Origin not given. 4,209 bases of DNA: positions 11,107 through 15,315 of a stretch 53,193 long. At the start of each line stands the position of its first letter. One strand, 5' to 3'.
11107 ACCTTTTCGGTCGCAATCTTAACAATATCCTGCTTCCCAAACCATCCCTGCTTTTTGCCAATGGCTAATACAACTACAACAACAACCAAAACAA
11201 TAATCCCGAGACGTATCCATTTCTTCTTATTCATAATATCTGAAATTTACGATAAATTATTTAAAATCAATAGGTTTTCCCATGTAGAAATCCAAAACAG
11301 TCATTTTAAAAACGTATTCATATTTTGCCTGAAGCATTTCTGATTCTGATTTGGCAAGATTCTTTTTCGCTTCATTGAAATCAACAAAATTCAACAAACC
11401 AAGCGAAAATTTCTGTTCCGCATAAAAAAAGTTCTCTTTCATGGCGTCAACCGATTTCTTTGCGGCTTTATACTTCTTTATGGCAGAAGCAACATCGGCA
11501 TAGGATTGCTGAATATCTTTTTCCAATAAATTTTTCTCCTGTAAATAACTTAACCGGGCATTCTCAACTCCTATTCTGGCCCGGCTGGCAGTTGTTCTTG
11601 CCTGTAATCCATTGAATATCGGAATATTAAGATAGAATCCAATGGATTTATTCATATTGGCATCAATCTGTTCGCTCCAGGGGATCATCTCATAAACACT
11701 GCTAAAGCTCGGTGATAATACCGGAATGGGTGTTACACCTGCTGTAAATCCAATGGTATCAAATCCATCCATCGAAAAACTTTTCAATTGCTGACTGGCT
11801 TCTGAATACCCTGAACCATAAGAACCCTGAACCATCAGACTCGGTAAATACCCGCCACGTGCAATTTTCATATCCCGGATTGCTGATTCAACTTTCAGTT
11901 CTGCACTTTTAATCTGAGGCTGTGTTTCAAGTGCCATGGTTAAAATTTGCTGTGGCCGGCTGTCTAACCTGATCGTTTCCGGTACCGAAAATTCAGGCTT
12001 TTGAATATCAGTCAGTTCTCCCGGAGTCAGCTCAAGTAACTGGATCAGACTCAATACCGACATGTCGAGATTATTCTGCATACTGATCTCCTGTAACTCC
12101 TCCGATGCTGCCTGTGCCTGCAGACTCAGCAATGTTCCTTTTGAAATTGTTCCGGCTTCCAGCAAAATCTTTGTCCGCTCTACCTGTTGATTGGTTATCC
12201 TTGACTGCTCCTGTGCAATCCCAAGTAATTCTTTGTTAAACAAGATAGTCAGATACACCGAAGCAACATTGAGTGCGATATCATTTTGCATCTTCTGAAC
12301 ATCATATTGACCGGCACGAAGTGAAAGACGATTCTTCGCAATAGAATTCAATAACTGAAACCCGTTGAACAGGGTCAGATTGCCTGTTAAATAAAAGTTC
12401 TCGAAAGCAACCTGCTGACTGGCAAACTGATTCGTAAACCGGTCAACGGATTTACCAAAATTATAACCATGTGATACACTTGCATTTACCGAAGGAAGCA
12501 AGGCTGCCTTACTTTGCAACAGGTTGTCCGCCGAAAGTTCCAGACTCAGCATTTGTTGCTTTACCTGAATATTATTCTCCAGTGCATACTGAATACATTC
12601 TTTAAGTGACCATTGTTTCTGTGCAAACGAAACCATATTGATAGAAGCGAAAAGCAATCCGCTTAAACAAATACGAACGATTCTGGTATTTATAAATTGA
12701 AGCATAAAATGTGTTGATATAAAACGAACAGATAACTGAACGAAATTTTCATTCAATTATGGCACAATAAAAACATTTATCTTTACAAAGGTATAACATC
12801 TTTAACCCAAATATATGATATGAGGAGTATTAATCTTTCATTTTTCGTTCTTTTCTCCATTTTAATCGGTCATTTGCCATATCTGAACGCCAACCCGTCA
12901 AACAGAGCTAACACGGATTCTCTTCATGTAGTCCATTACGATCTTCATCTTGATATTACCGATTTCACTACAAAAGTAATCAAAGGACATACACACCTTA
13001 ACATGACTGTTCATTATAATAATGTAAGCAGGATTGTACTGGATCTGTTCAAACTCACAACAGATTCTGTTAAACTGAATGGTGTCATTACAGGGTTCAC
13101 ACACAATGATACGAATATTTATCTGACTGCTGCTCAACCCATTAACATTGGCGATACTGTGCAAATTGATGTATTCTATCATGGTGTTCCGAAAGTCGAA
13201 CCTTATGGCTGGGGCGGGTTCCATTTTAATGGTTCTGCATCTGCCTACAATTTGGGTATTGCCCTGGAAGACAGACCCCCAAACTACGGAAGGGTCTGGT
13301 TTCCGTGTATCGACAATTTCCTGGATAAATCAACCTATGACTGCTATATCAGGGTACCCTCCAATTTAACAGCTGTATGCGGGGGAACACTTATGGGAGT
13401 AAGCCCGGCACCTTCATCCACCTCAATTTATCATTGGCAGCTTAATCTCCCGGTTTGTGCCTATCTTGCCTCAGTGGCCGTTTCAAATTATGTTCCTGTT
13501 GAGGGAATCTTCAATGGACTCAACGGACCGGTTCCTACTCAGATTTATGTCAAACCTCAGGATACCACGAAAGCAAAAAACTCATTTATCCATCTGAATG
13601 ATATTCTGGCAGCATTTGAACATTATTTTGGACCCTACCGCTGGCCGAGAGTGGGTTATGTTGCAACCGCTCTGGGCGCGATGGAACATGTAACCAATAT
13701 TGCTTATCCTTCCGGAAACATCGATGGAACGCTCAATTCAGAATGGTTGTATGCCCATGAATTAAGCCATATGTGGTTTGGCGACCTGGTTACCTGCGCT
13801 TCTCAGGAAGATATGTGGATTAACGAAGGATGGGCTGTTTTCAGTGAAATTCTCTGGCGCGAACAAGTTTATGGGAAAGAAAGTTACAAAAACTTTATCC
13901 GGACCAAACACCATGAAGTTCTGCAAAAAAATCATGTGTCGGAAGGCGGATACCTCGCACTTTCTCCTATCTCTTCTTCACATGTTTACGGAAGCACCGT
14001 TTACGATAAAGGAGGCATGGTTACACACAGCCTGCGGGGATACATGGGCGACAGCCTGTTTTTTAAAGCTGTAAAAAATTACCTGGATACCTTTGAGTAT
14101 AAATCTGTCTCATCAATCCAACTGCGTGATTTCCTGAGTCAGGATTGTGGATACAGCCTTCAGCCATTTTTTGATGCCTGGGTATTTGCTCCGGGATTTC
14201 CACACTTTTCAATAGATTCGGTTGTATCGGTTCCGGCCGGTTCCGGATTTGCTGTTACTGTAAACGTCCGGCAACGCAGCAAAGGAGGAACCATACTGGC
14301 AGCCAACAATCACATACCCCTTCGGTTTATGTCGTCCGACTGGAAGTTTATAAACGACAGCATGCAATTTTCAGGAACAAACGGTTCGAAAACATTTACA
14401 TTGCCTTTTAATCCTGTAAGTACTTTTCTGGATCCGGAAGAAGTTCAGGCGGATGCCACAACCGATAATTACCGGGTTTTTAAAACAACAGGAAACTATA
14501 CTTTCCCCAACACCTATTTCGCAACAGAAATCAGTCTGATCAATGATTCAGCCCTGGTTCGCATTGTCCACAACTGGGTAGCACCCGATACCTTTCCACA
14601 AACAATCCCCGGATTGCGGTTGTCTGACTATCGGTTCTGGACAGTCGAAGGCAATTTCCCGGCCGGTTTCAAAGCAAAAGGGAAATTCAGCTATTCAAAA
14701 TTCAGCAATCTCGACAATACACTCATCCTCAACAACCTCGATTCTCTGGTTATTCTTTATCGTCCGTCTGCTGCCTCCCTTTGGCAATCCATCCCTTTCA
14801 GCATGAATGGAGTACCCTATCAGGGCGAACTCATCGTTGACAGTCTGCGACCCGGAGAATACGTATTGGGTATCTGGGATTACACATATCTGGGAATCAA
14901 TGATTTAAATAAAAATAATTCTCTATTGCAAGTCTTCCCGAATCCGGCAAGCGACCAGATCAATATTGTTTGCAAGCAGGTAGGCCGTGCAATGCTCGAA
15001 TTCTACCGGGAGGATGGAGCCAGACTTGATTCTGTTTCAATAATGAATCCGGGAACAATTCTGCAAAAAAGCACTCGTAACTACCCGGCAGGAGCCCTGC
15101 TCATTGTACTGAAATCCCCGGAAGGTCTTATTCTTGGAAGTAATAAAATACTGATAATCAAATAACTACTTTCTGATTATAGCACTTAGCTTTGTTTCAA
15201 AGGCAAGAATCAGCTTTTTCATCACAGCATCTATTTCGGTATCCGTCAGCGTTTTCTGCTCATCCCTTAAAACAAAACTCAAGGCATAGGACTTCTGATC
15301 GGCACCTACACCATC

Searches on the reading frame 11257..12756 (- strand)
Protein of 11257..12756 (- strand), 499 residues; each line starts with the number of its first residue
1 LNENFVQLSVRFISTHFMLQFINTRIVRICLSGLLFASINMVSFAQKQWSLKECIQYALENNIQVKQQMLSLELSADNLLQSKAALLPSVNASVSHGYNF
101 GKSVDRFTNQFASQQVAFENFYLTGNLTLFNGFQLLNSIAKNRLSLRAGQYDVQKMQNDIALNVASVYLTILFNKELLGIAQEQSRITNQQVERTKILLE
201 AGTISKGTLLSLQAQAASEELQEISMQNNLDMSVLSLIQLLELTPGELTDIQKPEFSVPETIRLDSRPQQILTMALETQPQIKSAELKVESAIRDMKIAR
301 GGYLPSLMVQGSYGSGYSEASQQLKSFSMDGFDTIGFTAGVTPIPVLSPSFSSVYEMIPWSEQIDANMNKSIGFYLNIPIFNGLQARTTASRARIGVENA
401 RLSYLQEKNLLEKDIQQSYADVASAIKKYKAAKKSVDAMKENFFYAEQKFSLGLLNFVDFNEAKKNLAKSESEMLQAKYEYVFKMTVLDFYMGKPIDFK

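Call 69: search_protein_families(library=pfam, proteins=[window:11257-12756:-], max_evalue=0.00001)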
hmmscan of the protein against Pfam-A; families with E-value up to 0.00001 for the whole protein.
window:11257-12756:- (499 aa): 1 family
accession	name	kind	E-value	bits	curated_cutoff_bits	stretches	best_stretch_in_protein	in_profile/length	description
PF02321.23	OEP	-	2.5e-54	184.4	22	2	269-490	2-184/187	Outer membrane efflux protein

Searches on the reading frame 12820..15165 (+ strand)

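Call 69: search_protein_families(library=pfam, proteins=[window:12820-15165:+], max_evalue=0.00001)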
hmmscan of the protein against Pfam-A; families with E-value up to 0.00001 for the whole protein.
window:12820-15165:+ (781 aa): 2 families
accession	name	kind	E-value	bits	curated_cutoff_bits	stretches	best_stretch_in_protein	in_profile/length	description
PF01433.26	Peptidase_M1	-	6.4e-31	108.1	27.7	1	262-454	9-218/218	Peptidase family M1 domain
PF17900.6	Peptidase_M1_N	-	2.6e-08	34.6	25.8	1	38-216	3-186/186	Peptidase M1 N-terminal domain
